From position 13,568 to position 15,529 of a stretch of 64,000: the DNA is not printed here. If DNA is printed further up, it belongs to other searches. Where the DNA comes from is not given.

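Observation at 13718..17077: Compact flagellin-glycosylation-like module directly downstream of flgK, featuring an unusual tri-domain fusion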

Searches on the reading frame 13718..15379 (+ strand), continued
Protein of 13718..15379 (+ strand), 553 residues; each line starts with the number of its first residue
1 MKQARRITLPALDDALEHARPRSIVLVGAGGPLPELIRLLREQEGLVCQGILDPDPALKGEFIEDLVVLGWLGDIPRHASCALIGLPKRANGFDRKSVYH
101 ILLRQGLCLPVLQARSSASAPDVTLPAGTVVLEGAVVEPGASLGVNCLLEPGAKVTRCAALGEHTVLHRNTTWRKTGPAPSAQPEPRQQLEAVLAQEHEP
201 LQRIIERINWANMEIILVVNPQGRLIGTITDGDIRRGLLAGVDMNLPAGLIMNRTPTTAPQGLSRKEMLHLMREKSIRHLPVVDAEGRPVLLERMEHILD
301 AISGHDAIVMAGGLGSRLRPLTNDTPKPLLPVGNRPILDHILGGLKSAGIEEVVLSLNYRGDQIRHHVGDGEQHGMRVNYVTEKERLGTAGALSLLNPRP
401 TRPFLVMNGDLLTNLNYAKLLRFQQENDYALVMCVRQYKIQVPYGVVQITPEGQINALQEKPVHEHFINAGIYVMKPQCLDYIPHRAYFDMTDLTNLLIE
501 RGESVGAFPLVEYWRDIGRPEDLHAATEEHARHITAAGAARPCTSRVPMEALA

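Call 9: find_encoding_contigs(protein=P0022, flank=10000, max_places=2)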
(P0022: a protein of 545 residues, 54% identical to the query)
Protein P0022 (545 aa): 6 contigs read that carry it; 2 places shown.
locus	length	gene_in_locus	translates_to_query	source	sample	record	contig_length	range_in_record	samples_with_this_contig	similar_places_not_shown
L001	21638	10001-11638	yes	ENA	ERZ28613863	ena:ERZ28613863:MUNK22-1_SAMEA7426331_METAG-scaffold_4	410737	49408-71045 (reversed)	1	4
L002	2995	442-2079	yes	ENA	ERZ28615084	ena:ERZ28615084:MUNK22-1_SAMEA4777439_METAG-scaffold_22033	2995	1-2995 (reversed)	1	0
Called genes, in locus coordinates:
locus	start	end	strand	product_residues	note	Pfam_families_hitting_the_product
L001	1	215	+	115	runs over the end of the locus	PF05400:FliT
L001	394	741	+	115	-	PF00072:Response_reg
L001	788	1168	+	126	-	PF00072:Response_reg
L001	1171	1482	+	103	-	-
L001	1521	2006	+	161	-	PF13690:CheX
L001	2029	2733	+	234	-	-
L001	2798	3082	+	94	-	-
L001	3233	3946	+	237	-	PF22692:LlgE_F_G_D1, PF06429:Flg_bbr_C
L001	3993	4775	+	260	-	PF00460:Flg_bb_rod, PF22692:LlgE_F_G_D1, PF06429:Flg_bbr_C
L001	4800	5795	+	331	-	PF13144:ChapFlgA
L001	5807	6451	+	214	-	PF02107:FlgH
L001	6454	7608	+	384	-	PF02119:FlgI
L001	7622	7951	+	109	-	-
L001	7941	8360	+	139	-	-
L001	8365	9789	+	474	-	PF00460:Flg_bb_rod, PF22638:FlgK_D1, PF06429:Flg_bbr_C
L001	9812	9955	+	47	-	-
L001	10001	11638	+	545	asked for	PF00571:CBS (weak), PF00483:NTP_transferase, PF12804:NTP_transf_3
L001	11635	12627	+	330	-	PF00106:adh_short (weak), PF01073:3Beta_HSD, PF01370:Epimerase, PF02719:Polysacc_synt_2, PF04321:RmlD_sub_bind, PF07993:NAD_binding_4, PF16363:GDP_Man_Dehyd, PF13460:NAD_binding_10, +1 more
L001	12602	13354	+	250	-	PF00702:Hydrolase, PF13419:HAD_2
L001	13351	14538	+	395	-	PF01041:DegT_DnrJ_EryC1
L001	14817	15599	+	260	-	-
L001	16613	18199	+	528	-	PF00309:Sigma54_AID, PF04963:Sigma54_CBD, PF04552:Sigma54_DBD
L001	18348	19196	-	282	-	PF08668:HDOD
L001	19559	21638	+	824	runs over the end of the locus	PF01627:Hpt, PF02895:H-kinase_dim, PF02518:HATPase_c, PF01584:CheW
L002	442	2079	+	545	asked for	PF00571:CBS (weak), PF00483:NTP_transferase, PF12804:NTP_transf_3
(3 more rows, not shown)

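Call 10: find_encoding_contigs(protein=P0057, flank=10000, max_places=2)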
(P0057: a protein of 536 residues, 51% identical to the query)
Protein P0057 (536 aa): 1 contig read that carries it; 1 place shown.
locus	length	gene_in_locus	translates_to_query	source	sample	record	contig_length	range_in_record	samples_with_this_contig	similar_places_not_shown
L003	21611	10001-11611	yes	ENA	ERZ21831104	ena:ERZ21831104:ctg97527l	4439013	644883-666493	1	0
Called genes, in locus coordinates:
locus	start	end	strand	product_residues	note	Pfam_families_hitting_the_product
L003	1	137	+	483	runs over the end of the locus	PF02386:TrkH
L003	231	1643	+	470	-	PF02386:TrkH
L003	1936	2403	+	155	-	PF07963:N_methyl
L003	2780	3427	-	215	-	PF00702:Hydrolase, PF13419:HAD_2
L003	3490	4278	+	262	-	PF22692:LlgE_F_G_D1, PF06429:Flg_bbr_C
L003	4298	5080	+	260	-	PF00460:Flg_bb_rod (weak), PF22692:LlgE_F_G_D1, PF06429:Flg_bbr_C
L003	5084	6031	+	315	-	PF13144:ChapFlgA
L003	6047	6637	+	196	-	PF02107:FlgH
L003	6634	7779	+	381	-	PF02119:FlgI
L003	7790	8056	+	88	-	-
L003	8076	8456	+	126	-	-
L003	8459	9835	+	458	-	PF00460:Flg_bb_rod, PF22638:FlgK_D1, PF06429:Flg_bbr_C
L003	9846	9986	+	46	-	-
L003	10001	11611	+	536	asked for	PF00571:CBS (weak), PF00483:NTP_transferase, PF12804:NTP_transf_3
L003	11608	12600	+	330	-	PF00106:adh_short (faint), PF01073:3Beta_HSD, PF01370:Epimerase, PF02719:Polysacc_synt_2, PF16363:GDP_Man_Dehyd, PF13460:NAD_binding_10, PF07993:NAD_binding_4 (weak)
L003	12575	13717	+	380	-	PF01041:DegT_DnrJ_EryC1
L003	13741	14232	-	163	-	PF04138:GtrA_DPMS_TM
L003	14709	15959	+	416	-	PF00158:Sigma54_activat (faint), PF01078:Mg_chelatase (faint), PF05496:RuvB_N, PF00004:AAA, PF07728:AAA_5 (weak), PF13173:AAA_14, PF16193:AAA_assoc_2, PF12002:MgsA_C, +2 more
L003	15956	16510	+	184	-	PF01812:5-FTHF_cyc-lig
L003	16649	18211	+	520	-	PF12072:RNase_Y_N, PF00013:KH_1 (weak), PF01966:HD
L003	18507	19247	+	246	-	-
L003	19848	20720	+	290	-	PF01610:DDE_Tnp_ISL3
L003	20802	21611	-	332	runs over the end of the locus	PF22700:MVD-like_N, PF00288:GHMP_kinases_N, PF18376:MDD_C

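Call 17: find_encoding_contigs(protein=P0002, flank=10000, max_places=1)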
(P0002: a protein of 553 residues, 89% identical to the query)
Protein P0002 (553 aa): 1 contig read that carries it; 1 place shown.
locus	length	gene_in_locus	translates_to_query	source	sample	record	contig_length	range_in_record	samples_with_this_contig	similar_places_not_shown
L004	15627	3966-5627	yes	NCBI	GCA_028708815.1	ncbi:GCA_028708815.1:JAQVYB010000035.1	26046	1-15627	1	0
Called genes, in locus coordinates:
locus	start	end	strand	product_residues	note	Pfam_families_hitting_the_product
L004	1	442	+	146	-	PF02107:FlgH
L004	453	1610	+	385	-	PF02119:FlgI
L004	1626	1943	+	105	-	-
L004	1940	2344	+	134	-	-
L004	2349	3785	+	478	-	PF00460:Flg_bb_rod (weak), PF22638:FlgK_D1, PF06429:Flg_bbr_C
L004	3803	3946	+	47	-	-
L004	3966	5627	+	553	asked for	PF00571:CBS (weak), PF00483:NTP_transferase, PF12804:NTP_transf_3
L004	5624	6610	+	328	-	PF00106:adh_short (weak), PF01073:3Beta_HSD, PF01370:Epimerase, PF02719:Polysacc_synt_2, PF04321:RmlD_sub_bind, PF07993:NAD_binding_4, PF13460:NAD_binding_10, PF16363:GDP_Man_Dehyd, +2 more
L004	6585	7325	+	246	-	PF00702:Hydrolase, PF13419:HAD_2, PF13242:Hydrolase_like (weak)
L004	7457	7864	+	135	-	PF00072:Response_reg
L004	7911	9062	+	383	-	PF07690:MFS_1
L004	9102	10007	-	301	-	-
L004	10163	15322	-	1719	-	PF00932:LTD (faint), PF17803:Cadherin_4 (faint), PF17963:Big_9 (faint), PF18911:PKD_4 (faint), PF03160:Calx-beta, PF03372:Exo_endo_phos, PF18981:InlK_D3 (faint)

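Call 18: find_encoding_contigs(protein=P0006, flank=10000, max_places=1)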
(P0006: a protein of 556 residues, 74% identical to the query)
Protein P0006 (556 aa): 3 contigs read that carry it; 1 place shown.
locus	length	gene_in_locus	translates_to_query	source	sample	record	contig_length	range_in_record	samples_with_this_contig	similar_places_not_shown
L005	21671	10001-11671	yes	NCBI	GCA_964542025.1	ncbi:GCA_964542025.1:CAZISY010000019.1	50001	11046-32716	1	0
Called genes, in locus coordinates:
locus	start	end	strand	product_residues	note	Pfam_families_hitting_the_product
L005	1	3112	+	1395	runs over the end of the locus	PF04997:RNA_pol_Rpb1_1, PF00623:RNA_pol_Rpb1_2, PF04983:RNA_pol_Rpb1_3, PF05000:RNA_pol_Rpb1_4, PF04998:RNA_pol_Rpb1_5, PF21668:RPOC_hybrid (faint), PF01333:Apocytochr_F_C (faint)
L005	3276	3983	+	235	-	PF00590:TP_methylase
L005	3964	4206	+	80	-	-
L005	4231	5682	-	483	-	PF07690:MFS_1, PF13347:MFS_2, PF07690:MFS_1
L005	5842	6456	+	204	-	PF02107:FlgH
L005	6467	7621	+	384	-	PF02119:FlgI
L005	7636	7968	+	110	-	-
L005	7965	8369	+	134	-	-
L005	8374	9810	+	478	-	PF00460:Flg_bb_rod (weak), PF22638:FlgK_D1, PF06429:Flg_bbr_C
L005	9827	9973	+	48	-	-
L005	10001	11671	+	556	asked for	PF00571:CBS (weak), PF00483:NTP_transferase, PF12804:NTP_transf_3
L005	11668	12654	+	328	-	PF00106:adh_short, PF01073:3Beta_HSD, PF01370:Epimerase, PF02719:Polysacc_synt_2, PF04321:RmlD_sub_bind, PF07993:NAD_binding_4, PF13460:NAD_binding_10, PF16363:GDP_Man_Dehyd, +1 more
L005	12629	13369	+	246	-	PF00702:Hydrolase, PF13419:HAD_2, PF13242:Hydrolase_like (weak)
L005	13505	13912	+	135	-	PF00072:Response_reg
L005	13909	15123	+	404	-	PF07690:MFS_1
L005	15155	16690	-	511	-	PF02518:HATPase_c, PF00072:Response_reg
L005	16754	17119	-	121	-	PF00072:Response_reg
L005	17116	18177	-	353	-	PF00072:Response_reg, PF01339:CheB_methylest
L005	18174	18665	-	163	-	PF13690:CheX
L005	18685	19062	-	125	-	PF00072:Response_reg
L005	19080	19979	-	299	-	PF08668:HDOD, PF01966:HD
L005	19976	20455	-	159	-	PF03975:CheD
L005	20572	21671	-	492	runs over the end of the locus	PF03600:CitMHS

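Call 19: find_encoding_contigs(protein=P0011, flank=10000, max_places=1)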
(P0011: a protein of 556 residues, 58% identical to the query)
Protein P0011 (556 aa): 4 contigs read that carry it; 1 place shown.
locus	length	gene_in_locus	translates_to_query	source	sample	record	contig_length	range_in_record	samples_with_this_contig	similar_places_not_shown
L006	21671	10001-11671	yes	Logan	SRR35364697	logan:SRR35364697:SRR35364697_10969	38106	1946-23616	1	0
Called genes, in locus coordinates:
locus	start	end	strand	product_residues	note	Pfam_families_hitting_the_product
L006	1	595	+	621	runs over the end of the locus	PF01973:MptE-like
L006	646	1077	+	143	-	PF02561:FliS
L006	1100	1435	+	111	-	-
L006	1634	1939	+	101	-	-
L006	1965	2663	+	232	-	-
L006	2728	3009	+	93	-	-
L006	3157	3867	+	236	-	PF22692:LlgE_F_G_D1, PF06429:Flg_bbr_C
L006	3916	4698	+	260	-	PF00460:Flg_bb_rod, PF22692:LlgE_F_G_D1, PF06429:Flg_bbr_C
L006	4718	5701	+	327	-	PF08666:SAF (weak), PF13144:ChapFlgA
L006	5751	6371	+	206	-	PF02107:FlgH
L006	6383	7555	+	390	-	PF02119:FlgI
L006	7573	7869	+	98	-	-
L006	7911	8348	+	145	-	-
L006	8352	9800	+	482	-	PF00460:Flg_bb_rod (weak), PF22638:FlgK_D1, PF06429:Flg_bbr_C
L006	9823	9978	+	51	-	-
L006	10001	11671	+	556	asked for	PF00571:CBS (weak), PF00483:NTP_transferase, PF12804:NTP_transf_3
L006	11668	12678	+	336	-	PF00106:adh_short, PF01073:3Beta_HSD, PF01370:Epimerase, PF02719:Polysacc_synt_2, PF05368:NmrA, PF07993:NAD_binding_4, PF16363:GDP_Man_Dehyd, PF13460:NAD_binding_10, +2 more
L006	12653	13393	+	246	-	PF00702:Hydrolase (weak)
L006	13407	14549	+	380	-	PF01041:DegT_DnrJ_EryC1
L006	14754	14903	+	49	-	-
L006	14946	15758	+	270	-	-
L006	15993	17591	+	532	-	PF00309:Sigma54_AID, PF04963:Sigma54_CBD, PF04552:Sigma54_DBD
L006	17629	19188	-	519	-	PF00512:HisKA (weak), PF02518:HATPase_c, PF14501:HATPase_c_5 (faint), PF00072:Response_reg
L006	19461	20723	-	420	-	-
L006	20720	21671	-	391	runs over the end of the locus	PF04055:Radical_SAM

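Call 20: find_encoding_contigs(protein=P0017, flank=10000, max_places=1)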
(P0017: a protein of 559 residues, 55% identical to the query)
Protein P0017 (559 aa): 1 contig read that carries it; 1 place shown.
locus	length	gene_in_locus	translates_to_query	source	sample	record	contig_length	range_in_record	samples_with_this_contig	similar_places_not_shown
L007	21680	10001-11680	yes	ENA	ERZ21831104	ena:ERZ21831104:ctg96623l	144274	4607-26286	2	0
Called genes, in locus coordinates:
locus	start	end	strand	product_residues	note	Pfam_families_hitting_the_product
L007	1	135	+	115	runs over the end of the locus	PF05400:FliT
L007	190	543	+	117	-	PF00072:Response_reg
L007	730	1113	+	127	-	PF00072:Response_reg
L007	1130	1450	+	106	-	-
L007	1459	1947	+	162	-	PF13690:CheX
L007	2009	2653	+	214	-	-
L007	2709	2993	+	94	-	-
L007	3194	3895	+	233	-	PF22692:LlgE_F_G_D1, PF06429:Flg_bbr_C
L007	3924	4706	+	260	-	PF00460:Flg_bb_rod, PF22692:LlgE_F_G_D1, PF06429:Flg_bbr_C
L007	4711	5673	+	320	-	PF08666:SAF (faint), PF13144:ChapFlgA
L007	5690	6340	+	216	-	PF02107:FlgH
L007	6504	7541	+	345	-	PF02119:FlgI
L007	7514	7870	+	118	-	PF10135:Rod-binding (weak)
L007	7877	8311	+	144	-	PF05130:FlgN (weak)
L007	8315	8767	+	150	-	PF00460:Flg_bb_rod, PF22638:FlgK_D1 (weak)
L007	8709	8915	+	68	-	-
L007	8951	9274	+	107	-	-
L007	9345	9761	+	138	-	PF06429:Flg_bbr_C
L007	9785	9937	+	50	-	-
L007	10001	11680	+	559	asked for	PF00571:CBS (faint), PF17836:PglD_N (faint), PF00483:NTP_transferase, PF12804:NTP_transf_3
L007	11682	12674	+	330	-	PF00106:adh_short, PF01073:3Beta_HSD, PF01370:Epimerase, PF02719:Polysacc_synt_2, PF04321:RmlD_sub_bind, PF16363:GDP_Man_Dehyd, PF13460:NAD_binding_10, PF07993:NAD_binding_4, +1 more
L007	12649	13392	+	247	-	PF00702:Hydrolase, PF12710:HAD, PF13419:HAD_2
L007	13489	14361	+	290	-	PF08668:HDOD, PF01966:HD (weak)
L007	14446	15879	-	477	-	PF00083:Sugar_tr, PF07690:MFS_1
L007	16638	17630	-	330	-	PF22544:HYDIN_VesB_CFA65-like_Ig, PF07610:DUF1573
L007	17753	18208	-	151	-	PF07291:MauE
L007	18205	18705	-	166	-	PF00581:Rhodanese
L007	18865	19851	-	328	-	PF07610:DUF1573, PF22544:HYDIN_VesB_CFA65-like_Ig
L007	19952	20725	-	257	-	PF03372:Exo_endo_phos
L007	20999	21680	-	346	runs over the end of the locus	PF00657:Lipase_GDSL, PF13472:Lipase_GDSL_2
